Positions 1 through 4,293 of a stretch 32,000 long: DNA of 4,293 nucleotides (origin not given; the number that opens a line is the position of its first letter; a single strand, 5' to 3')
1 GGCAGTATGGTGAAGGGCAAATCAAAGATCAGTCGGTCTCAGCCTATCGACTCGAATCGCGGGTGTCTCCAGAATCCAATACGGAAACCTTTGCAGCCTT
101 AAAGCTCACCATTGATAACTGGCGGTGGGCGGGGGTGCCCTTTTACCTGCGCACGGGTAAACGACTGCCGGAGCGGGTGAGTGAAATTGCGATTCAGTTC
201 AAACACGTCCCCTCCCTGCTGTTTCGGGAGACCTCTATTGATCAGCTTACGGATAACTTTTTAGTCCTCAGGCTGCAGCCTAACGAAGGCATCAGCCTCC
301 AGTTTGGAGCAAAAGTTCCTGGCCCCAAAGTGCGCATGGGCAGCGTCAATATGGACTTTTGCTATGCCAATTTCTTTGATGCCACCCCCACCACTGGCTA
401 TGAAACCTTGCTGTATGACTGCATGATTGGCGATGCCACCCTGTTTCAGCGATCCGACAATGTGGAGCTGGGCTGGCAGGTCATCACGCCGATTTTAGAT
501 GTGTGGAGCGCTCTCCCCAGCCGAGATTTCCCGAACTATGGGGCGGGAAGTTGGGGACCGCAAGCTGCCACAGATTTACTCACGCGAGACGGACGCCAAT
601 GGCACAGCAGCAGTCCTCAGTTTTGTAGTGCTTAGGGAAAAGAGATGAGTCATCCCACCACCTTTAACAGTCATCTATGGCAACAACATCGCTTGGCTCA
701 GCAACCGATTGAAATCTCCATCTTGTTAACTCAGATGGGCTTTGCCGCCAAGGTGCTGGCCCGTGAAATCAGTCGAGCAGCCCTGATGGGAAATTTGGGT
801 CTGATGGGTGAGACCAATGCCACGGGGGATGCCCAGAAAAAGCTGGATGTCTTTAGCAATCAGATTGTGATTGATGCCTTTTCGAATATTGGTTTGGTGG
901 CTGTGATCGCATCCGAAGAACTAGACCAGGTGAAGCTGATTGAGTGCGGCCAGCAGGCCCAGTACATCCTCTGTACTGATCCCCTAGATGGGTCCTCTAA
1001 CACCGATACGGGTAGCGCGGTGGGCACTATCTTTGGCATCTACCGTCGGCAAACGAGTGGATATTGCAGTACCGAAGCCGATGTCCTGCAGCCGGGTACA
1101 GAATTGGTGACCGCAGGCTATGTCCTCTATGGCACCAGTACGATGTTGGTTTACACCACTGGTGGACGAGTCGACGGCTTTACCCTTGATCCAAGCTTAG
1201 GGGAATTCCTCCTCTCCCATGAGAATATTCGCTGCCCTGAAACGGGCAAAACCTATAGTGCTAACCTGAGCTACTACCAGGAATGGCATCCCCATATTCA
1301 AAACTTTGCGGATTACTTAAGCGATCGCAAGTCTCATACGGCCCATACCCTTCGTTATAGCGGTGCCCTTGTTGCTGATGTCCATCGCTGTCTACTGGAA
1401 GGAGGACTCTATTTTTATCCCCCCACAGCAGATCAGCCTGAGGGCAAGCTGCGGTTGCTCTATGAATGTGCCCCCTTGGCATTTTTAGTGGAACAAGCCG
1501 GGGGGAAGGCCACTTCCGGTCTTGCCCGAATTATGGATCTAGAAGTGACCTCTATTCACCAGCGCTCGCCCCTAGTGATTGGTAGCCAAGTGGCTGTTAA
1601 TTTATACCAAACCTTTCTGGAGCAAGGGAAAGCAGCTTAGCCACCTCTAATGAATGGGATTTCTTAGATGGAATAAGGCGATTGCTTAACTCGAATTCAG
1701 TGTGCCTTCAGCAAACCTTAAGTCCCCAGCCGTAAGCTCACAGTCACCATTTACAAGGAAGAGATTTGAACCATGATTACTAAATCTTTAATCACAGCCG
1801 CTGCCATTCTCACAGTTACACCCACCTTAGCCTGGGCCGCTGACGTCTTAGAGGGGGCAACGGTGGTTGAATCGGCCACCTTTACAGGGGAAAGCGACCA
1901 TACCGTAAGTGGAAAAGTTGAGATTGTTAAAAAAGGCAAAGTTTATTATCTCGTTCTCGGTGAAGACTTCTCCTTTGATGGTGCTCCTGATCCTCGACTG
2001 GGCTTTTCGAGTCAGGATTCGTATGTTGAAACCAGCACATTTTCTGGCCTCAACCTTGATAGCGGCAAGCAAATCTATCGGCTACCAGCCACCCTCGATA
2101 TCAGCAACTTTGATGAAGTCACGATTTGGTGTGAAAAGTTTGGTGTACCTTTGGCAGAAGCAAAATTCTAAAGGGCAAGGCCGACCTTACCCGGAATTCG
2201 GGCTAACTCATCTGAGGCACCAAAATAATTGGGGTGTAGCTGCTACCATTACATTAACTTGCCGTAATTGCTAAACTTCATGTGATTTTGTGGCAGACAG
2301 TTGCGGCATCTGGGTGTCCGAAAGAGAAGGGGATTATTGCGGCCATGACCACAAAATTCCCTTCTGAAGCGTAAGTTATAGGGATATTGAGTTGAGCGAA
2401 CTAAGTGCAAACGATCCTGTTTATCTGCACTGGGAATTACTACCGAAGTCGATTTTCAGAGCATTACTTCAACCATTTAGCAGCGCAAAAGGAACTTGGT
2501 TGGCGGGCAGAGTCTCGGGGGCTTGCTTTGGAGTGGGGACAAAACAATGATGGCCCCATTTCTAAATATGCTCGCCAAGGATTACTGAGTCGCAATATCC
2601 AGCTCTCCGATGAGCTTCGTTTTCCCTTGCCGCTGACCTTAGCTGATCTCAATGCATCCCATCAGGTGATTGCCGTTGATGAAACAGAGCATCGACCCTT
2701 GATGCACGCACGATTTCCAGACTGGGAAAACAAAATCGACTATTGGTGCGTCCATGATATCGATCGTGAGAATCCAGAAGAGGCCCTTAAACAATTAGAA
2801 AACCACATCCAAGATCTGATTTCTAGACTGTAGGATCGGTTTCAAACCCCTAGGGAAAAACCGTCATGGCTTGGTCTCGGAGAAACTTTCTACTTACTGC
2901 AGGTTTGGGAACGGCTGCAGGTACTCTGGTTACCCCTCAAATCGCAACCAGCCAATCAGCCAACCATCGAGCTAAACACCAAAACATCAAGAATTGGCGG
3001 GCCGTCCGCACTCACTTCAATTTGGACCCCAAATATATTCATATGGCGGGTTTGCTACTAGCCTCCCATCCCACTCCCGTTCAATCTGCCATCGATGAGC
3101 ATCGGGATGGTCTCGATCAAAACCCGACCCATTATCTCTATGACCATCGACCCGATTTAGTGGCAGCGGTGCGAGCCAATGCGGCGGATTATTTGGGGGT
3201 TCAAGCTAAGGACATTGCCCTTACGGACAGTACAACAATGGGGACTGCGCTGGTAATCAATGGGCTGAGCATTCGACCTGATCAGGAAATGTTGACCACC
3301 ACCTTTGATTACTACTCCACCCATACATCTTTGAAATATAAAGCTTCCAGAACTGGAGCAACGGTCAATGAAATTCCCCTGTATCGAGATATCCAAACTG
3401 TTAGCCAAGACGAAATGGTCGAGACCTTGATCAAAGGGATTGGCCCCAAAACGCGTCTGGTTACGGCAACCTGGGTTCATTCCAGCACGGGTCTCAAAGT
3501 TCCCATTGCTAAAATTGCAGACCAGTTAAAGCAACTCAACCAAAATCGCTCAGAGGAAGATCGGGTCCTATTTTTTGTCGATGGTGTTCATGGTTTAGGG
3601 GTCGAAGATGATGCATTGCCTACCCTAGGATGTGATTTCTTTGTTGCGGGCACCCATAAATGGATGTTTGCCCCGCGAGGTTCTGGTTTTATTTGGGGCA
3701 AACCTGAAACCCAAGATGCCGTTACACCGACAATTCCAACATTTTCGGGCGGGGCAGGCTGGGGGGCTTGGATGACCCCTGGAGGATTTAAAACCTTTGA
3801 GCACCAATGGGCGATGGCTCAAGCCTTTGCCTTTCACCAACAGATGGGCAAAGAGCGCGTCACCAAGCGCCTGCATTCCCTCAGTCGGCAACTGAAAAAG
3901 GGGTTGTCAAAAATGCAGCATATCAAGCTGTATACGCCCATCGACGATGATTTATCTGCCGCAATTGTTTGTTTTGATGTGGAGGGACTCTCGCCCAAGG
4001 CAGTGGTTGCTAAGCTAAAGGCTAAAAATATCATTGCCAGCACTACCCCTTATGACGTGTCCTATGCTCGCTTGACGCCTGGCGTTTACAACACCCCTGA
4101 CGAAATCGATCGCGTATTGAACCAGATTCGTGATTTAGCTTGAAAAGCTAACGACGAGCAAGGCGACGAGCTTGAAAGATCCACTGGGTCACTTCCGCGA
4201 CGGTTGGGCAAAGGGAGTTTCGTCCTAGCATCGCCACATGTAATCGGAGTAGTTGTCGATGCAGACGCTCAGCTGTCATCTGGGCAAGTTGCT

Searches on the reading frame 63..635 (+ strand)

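Call 16: search_protein_families(library=pfam, proteins=[window:63-635:+], max_evalue=0.001)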
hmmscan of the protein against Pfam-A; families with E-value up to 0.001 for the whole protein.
window:63-635:+ (190 aa): 1 family
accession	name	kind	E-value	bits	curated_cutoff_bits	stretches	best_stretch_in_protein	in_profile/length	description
PF02781.21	G6PD_C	-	1.3e-66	225.1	27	1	2-181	121-296/296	Glucose-6-phosphate dehydrogenase, C-terminal domain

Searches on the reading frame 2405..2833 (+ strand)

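Call 16: search_protein_families(library=pfam, proteins=[window:2405-2833:+], max_evalue=0.001)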
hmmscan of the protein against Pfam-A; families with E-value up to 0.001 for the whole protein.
window:2405-2833:+ (142 aa): 1 family
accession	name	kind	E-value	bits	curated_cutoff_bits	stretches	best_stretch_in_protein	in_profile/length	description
PF01451.26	LMWPc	-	2.6e-06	28.1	23.2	1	4-96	1-89/144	Low molecular weight phosphotyrosine protein phosphatase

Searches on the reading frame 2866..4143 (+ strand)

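Call 16: search_protein_families(library=pfam, proteins=[window:2866-4143:+], max_evalue=0.001)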
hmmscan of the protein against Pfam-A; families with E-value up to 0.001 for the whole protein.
window:2866-4143:+ (425 aa): 1 family
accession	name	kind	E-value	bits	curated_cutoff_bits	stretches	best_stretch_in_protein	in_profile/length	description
PF00266.25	Aminotran_5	-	2.6e-34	119.2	21.5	1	88-415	34-369/371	Aminotransferase class-V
